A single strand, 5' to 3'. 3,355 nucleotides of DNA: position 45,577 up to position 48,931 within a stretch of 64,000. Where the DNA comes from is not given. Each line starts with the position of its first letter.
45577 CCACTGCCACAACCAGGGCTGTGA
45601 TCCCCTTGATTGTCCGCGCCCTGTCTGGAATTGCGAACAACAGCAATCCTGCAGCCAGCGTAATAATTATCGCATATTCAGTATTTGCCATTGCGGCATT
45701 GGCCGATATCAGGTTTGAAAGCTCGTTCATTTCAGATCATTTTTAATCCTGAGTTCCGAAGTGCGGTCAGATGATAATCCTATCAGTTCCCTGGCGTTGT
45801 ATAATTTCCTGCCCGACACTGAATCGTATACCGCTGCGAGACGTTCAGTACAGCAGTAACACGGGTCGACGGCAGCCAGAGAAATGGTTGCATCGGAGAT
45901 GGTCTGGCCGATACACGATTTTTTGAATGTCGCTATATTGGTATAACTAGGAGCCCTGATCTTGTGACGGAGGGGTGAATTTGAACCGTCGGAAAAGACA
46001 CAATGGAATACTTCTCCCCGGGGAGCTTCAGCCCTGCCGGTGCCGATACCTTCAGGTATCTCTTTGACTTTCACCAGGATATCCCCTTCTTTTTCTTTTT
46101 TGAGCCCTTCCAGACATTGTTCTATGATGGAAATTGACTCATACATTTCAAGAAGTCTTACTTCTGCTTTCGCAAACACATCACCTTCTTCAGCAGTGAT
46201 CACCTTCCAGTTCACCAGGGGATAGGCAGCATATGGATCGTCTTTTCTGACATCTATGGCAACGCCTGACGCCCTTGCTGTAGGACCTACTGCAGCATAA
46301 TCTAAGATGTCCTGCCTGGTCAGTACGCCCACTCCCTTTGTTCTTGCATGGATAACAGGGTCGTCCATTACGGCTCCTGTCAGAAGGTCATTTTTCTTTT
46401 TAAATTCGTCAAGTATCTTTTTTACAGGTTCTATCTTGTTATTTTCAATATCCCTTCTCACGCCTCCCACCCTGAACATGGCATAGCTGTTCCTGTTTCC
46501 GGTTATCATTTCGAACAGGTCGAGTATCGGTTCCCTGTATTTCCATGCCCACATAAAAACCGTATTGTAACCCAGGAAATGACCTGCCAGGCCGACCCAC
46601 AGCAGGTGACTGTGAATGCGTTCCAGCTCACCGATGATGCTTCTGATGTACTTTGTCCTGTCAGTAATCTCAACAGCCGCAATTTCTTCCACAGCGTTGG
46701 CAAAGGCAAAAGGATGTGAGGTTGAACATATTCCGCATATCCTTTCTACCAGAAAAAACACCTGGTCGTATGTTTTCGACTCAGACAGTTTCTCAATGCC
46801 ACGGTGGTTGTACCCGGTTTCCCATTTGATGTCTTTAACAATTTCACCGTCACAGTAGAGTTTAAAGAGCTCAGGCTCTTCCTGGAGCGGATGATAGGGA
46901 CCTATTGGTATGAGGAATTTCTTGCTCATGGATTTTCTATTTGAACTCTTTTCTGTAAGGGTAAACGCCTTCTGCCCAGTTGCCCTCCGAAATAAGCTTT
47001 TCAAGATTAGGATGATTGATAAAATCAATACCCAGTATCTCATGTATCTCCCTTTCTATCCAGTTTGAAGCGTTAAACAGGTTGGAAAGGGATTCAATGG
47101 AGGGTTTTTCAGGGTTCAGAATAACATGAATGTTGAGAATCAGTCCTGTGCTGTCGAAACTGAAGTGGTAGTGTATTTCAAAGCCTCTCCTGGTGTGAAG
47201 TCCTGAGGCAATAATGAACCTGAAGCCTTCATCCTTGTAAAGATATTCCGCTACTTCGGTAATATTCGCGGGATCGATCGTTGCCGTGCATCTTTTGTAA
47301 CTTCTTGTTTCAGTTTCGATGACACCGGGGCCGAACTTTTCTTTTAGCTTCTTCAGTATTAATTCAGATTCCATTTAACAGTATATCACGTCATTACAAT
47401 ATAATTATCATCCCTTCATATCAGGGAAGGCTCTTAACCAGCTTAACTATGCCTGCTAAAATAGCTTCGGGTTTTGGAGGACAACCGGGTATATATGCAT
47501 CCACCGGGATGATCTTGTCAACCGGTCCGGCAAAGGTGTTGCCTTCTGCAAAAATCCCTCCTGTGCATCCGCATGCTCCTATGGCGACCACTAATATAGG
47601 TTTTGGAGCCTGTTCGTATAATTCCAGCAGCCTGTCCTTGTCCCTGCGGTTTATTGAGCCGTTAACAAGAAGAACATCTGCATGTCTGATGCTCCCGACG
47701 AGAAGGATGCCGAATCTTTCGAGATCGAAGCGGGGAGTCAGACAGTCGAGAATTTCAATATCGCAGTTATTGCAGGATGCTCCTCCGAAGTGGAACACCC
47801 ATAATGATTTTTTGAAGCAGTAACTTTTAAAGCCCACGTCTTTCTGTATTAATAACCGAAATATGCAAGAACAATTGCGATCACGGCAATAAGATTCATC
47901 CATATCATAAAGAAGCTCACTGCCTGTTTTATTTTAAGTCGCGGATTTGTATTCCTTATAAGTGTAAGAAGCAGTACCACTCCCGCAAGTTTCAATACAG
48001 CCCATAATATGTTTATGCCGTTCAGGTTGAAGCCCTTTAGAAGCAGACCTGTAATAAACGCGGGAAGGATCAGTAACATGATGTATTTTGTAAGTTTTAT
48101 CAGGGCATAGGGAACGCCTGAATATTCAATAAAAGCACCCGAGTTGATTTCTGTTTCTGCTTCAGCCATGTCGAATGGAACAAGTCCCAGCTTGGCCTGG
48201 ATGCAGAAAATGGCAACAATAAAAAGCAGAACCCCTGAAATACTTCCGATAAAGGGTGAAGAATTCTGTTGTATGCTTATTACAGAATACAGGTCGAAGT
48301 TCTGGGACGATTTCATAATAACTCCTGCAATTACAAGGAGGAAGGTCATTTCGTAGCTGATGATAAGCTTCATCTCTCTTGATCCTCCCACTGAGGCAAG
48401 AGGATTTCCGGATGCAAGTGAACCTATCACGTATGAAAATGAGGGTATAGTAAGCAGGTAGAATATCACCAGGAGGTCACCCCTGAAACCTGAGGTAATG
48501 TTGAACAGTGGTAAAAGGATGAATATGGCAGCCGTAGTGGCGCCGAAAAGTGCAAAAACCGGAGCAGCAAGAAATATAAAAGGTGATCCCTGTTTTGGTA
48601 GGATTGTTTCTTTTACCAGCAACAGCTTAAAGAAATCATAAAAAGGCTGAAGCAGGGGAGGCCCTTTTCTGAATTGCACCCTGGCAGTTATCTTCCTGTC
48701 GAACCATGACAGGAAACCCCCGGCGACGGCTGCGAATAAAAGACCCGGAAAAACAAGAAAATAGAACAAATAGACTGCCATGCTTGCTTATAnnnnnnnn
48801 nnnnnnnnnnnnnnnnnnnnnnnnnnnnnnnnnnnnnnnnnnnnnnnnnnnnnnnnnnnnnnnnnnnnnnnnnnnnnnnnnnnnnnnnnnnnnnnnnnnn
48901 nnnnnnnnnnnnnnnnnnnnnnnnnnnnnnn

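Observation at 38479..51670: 19-gene Mrp-linked group 4 [NiFe]-hydrogenase operon headed by a sulfhydrogenase beta/gamma (AsrA/AsrB)-like NAD(P)H module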

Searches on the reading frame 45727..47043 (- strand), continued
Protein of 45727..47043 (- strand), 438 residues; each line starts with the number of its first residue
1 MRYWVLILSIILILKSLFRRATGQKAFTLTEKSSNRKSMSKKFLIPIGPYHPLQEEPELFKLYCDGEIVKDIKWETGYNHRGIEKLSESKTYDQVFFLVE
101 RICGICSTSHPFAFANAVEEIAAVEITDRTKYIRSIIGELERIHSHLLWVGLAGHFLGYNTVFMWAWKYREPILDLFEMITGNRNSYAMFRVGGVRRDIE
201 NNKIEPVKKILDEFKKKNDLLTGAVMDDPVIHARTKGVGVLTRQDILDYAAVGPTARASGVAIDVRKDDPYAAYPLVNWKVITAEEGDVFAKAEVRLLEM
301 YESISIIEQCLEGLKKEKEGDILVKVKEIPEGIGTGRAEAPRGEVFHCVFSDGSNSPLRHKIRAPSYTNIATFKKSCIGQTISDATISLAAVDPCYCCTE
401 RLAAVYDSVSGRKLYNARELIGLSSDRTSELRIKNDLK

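Call 58: list_cluster_members(proteins=[P0121, P0122, P0124, P0125, P0127, P0128, P0130, P0131, P0134, P0136])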
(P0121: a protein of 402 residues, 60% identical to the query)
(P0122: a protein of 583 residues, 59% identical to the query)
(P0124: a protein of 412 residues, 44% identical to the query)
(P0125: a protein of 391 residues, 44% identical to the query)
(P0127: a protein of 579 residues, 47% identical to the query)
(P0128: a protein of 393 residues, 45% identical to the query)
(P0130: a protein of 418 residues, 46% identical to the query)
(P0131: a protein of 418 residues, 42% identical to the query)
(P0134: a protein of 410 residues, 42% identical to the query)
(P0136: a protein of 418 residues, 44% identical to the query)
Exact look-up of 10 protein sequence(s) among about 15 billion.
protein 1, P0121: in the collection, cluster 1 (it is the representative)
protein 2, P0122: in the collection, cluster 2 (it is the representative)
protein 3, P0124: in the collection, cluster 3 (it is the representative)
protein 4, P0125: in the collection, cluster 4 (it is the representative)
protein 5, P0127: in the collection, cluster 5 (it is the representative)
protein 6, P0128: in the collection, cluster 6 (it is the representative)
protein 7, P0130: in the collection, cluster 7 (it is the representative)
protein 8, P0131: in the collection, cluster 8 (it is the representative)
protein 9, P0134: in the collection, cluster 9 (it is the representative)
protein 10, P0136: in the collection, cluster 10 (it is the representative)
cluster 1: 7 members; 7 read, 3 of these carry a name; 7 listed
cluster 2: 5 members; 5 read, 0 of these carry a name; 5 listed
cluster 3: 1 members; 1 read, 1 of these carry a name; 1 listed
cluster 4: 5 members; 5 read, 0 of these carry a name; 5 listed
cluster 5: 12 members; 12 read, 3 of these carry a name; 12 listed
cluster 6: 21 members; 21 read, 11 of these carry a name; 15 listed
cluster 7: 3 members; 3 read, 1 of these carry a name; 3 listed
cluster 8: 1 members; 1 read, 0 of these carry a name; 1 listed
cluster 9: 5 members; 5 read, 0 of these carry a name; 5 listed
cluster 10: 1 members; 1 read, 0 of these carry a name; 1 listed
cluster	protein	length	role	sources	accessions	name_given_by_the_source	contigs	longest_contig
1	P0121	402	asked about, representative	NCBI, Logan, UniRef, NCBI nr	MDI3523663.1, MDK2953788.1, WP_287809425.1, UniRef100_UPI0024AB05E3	nickel-dependent hydrogenase large subunit [Kosmotoga sp.] | hydrogenase large subunit n=1 Tax=Kosmotoga sp. TaxID=1955248 RepID=UPI0024AB05E3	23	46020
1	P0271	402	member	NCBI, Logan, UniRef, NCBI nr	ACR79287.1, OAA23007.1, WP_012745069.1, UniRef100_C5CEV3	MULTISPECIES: nickel-dependent hydrogenase large subunit [Kosmotoga] | NADH-ubiquinone oxidoreductase chain 49kDa n=1 Tax=Kosmotoga olearia (strain ATCC ...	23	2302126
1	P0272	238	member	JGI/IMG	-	NADH-quinone oxidoreductase subunit D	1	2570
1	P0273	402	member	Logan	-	-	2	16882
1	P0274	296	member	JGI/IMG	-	-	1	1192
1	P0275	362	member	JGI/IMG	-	-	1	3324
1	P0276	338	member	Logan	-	-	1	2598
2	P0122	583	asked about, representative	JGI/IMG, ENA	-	-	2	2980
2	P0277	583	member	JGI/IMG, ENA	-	-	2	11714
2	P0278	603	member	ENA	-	-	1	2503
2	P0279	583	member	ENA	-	-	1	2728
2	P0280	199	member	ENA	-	-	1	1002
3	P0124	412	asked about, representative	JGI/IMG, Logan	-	membrane-bound hydrogenase subunit alpha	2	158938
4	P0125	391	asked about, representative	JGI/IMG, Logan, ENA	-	-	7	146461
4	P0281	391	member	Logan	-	-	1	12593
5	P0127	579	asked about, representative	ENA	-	-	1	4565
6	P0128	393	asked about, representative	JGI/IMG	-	NADH-quinone oxidoreductase subunit D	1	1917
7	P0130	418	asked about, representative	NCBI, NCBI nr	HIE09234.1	MAG TPA: Fe-S-binding domain-containing protein, partial [Armatimonadetes bacterium] | Fe-S-binding domain-containing protein [Armatimonadota bacterium]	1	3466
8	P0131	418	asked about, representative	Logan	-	-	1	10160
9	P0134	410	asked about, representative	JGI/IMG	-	-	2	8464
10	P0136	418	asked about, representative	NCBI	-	-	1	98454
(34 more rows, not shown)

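Call 59: find_encoding_contigs(protein=P0124, flank=9000, max_places=1)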
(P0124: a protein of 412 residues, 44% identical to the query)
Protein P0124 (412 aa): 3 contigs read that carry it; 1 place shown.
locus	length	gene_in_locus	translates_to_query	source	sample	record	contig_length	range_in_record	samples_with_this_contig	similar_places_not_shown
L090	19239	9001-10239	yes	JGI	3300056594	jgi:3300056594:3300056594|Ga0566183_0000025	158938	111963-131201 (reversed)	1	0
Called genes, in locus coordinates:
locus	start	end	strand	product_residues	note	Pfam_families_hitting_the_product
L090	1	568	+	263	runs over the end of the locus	PF04060:FeS, PF13237:Fer4_10 (faint), PF13187:Fer4_9 (weak), PF00037:Fer4, PF12797:Fer4_2 (weak), PF12837:Fer4_6 (weak), PF14697:Fer4_21 (weak), PF12838:Fer4_7 (weak), +1 more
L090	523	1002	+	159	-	PF04246:RseC_MucC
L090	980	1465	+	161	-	PF02915:Rubrerythrin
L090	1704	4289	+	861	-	-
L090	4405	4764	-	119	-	-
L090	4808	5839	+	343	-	PF13187:Fer4_9 (faint), PF13237:Fer4_10 (faint), PF00037:Fer4 (faint), PF17179:Fer4_22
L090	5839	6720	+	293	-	PF00970:FAD_binding_6 (weak), PF10418:DHODB_Fe-S_bind (weak)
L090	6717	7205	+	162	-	PF13247:Fer4_11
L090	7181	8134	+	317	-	PF00146:NADHdh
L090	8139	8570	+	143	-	PF01058:Oxidored_q6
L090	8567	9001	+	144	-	PF00329:Complex1_30kDa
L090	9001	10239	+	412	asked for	PF00374:NiFeSe_Hases, PF00346:Complex1_49kDa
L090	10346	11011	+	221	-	PF12837:Fer4_6 (weak), PF12838:Fer4_7, PF13237:Fer4_10 (weak), PF00037:Fer4, PF13183:Fer4_8 (weak), PF13187:Fer4_9 (weak)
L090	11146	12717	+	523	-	PF00370:FGGY_N, PF02782:FGGY_C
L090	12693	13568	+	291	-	PF00561:Abhydrolase_1, PF12146:Hydrolase_4 (weak), PF12697:Abhydrolase_6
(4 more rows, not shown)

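Call 60: find_encoding_contigs(protein=P0125, flank=9000, max_places=1)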
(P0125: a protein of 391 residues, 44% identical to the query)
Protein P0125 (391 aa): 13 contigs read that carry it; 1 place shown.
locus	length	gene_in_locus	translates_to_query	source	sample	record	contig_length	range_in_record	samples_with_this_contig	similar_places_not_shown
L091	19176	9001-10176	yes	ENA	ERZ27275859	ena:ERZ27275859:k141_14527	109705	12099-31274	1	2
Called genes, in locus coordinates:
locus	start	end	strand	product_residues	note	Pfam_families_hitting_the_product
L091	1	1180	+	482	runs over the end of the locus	PF02934:GatB_N, PF02637:GatB_Yqey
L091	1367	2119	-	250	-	-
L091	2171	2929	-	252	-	-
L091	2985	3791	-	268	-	-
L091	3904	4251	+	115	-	-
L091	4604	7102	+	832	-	PF02463:SMC_N, PF13175:AAA_15, PF13476:AAA_23, PF06470:SMC_hinge, PF13304:AAA_21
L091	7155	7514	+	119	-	PF03479:PCC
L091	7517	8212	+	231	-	PF02616:SMC_ScpA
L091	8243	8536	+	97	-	PF00329:Complex1_30kDa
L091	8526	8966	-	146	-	PF01750:HycI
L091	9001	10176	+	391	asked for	PF00374:NiFeSe_Hases, PF00346:Complex1_49kDa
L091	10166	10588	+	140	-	PF01058:Oxidored_q6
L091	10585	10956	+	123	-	PF00037:Fer4, PF13237:Fer4_10, PF14697:Fer4_21 (weak), PF13183:Fer4_8, PF12838:Fer4_7, PF13187:Fer4_9, PF13534:Fer4_17, PF00037:Fer4, +5 more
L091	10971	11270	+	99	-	PF00507:Oxidored_q4 (weak)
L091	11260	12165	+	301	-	PF00146:NADHdh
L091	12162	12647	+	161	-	PF00499:Oxidored_q3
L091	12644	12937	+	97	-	PF00420:Oxidored_q2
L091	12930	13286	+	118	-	-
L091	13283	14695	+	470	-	PF00361:Proton_antipo_M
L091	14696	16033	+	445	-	PF00361:Proton_antipo_M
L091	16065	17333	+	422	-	PF13433:Peripla_BP_5 (weak), PF13458:Peripla_BP_6, PF01094:ANF_receptor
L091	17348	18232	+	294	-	PF02653:BPD_transp_2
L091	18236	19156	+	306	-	PF02653:BPD_transp_2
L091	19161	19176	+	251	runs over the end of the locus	PF00005:ABC_tran, PF13304:AAA_21 (faint), PF12399:BCA_ABC_TP_C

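Call 61: find_encoding_contigs(protein=P0136, flank=9000, max_places=1)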
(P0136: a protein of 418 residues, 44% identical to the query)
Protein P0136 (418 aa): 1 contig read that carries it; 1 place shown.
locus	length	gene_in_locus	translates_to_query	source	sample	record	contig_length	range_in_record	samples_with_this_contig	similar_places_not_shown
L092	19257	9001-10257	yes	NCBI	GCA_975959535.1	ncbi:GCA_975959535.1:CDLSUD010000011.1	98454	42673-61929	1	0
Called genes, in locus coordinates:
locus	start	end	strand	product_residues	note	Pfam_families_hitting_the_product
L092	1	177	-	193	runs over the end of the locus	-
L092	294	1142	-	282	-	-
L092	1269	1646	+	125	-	-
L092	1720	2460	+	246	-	PF02535:Zip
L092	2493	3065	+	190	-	PF03167:UDG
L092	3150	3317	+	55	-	PF00037:Fer4, PF12797:Fer4_2, PF12837:Fer4_6, PF12838:Fer4_7 (faint), PF13237:Fer4_10 (weak), PF13459:Fer4_15, PF14697:Fer4_21 (weak), PF13370:Fer4_13, +2 more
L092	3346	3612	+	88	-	PF02943:FeThRed_B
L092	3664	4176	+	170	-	PF01899:MNHE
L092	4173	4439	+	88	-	PF04066:MrpF_PhaF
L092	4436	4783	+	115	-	PF03334:PhaG_MnhG_YufB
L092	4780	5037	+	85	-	PF13244:MbhD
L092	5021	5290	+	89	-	PF20501:MbhE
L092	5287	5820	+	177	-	PF04039:MnhB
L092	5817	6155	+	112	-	PF00420:Oxidored_q2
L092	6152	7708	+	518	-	PF00662:Proton_antipo_N (weak), PF10125:NADHdeh_related, PF00361:Proton_antipo_M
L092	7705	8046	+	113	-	-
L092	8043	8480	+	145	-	PF01058:Oxidored_q6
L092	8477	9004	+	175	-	PF00329:Complex1_30kDa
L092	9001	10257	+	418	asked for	PF00374:NiFeSe_Hases, PF00346:Complex1_49kDa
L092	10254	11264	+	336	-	PF00146:NADHdh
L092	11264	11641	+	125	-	PF00037:Fer4, PF12797:Fer4_2 (weak), PF12837:Fer4_6, PF13237:Fer4_10, PF14697:Fer4_21, PF12838:Fer4_7, PF13187:Fer4_9, PF00037:Fer4, +6 more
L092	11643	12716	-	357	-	PF26549:Tricorn_N (weak), PF00930:DPPIV_N (faint), PF26550:Tricorn_2nd (weak), PF26549:Tricorn_N, PF07676:PD40 (weak)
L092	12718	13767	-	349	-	PF27245:AF_0692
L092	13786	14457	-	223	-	-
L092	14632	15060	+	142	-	PF00254:FKBP_C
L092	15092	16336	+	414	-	PF00270:DEAD, PF04851:ResIII (weak), PF00271:Helicase_C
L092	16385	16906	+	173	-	PF00293:NUDIX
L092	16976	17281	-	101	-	-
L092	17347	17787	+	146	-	PF01750:HycI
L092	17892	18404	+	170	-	-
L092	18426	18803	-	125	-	PF01155:HypA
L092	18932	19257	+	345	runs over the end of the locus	PF13237:Fer4_10 (faint), PF17179:Fer4_22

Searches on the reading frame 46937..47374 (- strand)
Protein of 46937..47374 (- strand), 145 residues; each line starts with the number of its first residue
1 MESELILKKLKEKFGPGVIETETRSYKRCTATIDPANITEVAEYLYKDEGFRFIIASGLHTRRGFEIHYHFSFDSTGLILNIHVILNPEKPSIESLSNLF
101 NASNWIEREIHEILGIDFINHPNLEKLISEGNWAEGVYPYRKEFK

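Call 3: search_protein_families(library=pfam, proteins=[window:46937-47374:-])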
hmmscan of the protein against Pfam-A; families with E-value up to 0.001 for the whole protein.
window:46937-47374:- (145 aa): 1 family
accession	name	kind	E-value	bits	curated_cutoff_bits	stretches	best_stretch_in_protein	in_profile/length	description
PF00329.25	Complex1_30kDa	-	1.8e-22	80.6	22.5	1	32-145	2-119/124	Respiratory-chain NADH dehydrogenase, 30 Kd subunit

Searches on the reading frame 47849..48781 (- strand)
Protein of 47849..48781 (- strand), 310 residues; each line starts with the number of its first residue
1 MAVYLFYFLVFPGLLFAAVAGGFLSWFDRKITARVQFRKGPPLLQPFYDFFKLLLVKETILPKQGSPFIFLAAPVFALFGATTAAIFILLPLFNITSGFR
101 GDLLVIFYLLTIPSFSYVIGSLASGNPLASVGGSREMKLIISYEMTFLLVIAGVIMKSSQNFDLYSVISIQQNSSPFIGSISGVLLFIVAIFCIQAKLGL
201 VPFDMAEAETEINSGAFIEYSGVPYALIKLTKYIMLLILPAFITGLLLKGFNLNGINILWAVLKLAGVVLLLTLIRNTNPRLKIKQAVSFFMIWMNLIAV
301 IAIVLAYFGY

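Call 3: search_protein_families(library=pfam, proteins=[window:47849-48781:-])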
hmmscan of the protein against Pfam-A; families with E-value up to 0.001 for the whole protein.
window:47849-48781:- (310 aa): 1 family
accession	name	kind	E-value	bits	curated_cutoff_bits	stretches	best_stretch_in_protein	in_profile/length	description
PF00146.26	NADHdh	-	1.7e-62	211.9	27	1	16-306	9-297/298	NADH dehydrogenase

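Call 35: search_solved_structures(query=window:47849-48781:-, max_evalue=1e-15)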
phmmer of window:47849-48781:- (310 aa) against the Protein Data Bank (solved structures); distinct sequences matched with E-value up to 1e-15: 19.
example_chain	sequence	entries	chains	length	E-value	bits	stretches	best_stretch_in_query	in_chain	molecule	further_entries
6cfw_M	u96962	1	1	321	1.1e-35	126.9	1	15-304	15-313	Mbh13 NADH dehydrogenase subunit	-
6u8y_M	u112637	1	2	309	1.9e-22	83.4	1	14-306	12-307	NADH dehydrogenase subunit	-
7z0s_D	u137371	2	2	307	6.5e-22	81.7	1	7-285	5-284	Formate hydrogenlyase subunit 4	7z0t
5lnk_H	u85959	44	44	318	2.8e-20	76.3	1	12-300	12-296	Mitochondrial complex I, ND1 subunit | NADH-ubiquinone oxidoreductase chain 1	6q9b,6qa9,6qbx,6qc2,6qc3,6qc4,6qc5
5lc5_H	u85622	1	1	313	8.7e-20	74.7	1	10-300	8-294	NADH-ubiquinone oxidoreductase chain 1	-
9w2u_H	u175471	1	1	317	9.3e-20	74.6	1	10-300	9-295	NADH-ubiquinone oxidoreductase chain 1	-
5ldw_H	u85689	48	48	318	1.3e-19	74.1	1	9-300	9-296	NADH-ubiquinone oxidoreductase chain 1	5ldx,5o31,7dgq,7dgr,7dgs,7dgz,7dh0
9ti4_s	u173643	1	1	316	1.9e-19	73.6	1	18-306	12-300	NADH-ubiquinone oxidoreductase chain 1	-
9cwt_s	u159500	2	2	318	2e-19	73.5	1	18-306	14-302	NADH-ubiquinone oxidoreductase chain 1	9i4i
5xtc_s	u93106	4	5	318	2.2e-19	73.4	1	18-304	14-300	NADH-ubiquinone oxidoreductase chain 1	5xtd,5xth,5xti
8qby_H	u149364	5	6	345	3.5e-19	72.7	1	13-289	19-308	NADH-quinone oxidoreductase subunit H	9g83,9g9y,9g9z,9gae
5gpn_e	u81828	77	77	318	3.9e-19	72.6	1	11-300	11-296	NADH-ubiquinone oxidoreductase chain 1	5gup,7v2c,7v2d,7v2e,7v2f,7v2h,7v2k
8ud1_1H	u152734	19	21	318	1.1e-18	71.1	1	11-300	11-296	NADH-ubiquinone oxidoreductase chain 1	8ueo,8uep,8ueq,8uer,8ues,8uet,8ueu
6g2j_H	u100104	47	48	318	8.4e-18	68.2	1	7-300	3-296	NADH-ubiquinone oxidoreductase chain 1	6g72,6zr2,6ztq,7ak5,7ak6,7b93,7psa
9grx_A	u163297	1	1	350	1.3e-17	67.5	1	3-254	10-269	NAD(P)H-quinone oxidoreductase subunit 1, chloroplastic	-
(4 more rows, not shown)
